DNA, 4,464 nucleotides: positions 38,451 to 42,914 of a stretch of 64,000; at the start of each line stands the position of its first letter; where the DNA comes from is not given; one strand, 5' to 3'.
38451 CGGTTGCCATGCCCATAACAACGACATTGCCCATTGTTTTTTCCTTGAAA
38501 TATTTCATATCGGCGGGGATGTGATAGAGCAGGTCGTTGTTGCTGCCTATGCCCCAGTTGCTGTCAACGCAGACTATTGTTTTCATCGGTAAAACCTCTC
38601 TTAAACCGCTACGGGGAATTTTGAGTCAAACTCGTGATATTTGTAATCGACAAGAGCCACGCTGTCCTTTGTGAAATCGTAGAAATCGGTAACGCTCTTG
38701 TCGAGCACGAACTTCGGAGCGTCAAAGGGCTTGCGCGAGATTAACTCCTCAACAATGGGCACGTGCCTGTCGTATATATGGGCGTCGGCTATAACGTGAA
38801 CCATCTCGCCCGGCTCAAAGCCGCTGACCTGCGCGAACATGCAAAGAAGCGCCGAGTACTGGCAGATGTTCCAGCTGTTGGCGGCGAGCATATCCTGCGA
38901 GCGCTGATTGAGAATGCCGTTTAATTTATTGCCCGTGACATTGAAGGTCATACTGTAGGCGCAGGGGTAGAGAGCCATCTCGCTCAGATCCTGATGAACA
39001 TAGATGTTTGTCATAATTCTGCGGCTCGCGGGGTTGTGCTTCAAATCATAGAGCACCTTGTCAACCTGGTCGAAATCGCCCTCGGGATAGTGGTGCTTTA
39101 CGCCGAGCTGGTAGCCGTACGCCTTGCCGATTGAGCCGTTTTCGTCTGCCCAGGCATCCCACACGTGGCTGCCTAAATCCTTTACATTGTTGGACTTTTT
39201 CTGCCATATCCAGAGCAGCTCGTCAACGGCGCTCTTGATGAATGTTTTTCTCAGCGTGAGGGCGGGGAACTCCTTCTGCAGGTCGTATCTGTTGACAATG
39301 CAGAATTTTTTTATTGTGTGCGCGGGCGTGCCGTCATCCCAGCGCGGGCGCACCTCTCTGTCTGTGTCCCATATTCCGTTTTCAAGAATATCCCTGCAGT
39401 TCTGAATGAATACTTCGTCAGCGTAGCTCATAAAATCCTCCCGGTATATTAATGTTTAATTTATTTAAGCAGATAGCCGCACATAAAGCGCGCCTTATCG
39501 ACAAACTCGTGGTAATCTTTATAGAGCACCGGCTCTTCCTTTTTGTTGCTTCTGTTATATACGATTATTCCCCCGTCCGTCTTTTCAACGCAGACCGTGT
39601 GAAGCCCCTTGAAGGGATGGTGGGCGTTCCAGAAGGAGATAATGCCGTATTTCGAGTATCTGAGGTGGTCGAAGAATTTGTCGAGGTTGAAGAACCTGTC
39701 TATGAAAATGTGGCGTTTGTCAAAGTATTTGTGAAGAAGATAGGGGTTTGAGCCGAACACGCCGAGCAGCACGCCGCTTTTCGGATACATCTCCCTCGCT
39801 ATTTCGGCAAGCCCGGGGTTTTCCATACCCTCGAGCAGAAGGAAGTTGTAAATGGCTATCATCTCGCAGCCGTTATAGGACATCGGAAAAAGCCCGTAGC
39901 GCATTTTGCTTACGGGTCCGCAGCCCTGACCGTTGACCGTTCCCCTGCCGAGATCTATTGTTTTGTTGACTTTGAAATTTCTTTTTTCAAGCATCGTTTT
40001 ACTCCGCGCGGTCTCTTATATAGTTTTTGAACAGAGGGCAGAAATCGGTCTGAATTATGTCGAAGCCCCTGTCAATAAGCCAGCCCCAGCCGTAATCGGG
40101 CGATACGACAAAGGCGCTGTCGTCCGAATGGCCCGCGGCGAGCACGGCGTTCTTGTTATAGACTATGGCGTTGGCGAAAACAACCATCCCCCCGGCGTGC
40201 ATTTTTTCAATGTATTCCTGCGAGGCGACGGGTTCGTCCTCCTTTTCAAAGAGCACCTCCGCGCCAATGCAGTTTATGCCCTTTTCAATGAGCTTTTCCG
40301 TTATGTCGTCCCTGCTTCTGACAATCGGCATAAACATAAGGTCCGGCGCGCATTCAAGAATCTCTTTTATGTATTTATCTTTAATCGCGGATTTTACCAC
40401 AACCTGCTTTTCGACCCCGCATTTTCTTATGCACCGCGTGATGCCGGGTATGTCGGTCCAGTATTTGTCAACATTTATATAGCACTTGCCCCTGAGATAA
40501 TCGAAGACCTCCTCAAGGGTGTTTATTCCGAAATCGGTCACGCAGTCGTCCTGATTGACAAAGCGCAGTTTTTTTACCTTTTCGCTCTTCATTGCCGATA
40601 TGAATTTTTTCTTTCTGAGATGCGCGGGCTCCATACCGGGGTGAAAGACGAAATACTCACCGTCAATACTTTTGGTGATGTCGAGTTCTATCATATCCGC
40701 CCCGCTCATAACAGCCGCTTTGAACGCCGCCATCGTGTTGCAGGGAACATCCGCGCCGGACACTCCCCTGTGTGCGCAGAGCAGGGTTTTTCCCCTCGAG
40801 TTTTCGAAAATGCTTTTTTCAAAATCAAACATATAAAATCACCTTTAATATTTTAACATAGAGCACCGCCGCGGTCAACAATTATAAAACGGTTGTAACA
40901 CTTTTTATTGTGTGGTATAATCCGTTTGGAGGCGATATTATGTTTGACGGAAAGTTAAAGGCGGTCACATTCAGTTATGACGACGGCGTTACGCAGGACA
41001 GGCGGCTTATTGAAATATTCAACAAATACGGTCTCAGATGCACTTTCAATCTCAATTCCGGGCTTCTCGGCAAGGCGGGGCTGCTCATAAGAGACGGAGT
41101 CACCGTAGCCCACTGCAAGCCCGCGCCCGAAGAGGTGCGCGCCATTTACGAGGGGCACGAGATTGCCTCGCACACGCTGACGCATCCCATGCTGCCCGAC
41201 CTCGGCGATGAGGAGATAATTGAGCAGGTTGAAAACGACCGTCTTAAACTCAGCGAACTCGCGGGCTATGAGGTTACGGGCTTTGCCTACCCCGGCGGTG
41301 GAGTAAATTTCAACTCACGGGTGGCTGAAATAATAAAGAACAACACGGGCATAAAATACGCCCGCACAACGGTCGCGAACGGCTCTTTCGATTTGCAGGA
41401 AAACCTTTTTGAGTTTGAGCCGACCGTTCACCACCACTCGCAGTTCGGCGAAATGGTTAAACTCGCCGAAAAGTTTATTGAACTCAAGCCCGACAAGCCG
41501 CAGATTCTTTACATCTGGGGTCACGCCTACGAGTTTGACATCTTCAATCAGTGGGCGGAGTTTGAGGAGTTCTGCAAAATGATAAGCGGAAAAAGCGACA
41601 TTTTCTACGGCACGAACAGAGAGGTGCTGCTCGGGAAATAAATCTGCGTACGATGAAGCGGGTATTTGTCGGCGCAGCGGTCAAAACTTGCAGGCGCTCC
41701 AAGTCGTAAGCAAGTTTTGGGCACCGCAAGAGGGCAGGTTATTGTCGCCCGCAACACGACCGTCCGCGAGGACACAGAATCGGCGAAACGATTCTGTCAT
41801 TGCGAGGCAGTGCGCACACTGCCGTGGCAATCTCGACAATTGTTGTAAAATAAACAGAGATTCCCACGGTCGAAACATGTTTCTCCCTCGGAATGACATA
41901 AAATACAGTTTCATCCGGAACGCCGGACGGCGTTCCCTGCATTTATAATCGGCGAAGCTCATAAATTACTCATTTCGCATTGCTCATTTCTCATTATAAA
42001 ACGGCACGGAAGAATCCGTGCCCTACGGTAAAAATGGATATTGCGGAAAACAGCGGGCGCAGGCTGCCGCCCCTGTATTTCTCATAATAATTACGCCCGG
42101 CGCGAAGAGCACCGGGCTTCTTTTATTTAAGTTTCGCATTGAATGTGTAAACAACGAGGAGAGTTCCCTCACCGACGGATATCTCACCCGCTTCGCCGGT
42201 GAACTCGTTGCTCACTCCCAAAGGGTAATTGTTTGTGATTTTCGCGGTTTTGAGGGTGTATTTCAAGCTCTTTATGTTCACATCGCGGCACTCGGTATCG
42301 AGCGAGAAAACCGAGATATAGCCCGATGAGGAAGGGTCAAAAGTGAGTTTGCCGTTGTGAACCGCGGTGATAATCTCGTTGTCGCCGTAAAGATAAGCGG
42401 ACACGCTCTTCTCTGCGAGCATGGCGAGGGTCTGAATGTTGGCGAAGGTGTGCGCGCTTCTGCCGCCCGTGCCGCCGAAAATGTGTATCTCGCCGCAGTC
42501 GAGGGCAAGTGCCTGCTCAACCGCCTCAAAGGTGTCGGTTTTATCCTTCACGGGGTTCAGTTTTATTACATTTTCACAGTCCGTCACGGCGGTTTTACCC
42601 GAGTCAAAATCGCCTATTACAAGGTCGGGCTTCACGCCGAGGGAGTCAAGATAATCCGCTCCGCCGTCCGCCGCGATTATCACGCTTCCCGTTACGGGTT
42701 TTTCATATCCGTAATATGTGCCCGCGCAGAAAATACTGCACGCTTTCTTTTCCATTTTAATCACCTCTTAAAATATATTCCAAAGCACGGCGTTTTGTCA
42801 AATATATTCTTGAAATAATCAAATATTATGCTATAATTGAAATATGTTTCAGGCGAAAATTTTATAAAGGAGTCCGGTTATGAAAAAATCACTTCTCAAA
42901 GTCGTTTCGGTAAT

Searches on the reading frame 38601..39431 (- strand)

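Call 56: search_protein_families(library=pfam, proteins=[window:38601-39431:-], max_evalue=0.00001)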
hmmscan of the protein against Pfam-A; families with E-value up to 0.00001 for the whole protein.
window:38601-39431:- (276 aa): 1 family
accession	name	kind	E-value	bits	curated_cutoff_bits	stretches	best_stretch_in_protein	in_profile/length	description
PF00303.24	Thymidylat_synt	-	1.5e-86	290.3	24.3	1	8-275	3-265/266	Thymidylate synthase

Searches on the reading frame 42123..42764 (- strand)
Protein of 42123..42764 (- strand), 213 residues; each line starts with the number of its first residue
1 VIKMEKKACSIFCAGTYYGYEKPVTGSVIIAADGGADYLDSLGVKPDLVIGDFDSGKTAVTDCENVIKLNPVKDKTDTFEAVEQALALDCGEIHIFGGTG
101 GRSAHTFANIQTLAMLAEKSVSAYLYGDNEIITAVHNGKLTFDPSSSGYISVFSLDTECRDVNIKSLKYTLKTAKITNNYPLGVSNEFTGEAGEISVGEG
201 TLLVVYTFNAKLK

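Call 57: search_protein_families(library=pfam, proteins=[window:42123-42764:-], max_evalue=0.00001)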
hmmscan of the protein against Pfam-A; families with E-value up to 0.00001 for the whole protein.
window:42123-42764:- (213 aa): 2 families
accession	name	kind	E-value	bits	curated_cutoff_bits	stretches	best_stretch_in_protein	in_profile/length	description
PF04263.21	TPK_catalytic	-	6.4e-21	74.8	30.7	1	27-124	9-112/113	Thiamin pyrophosphokinase, catalytic domain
PF04265.19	TPK_B1_binding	-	1.3e-10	41.2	22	1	148-202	12-67/67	Thiamin pyrophosphokinase, vitamin B1 binding domain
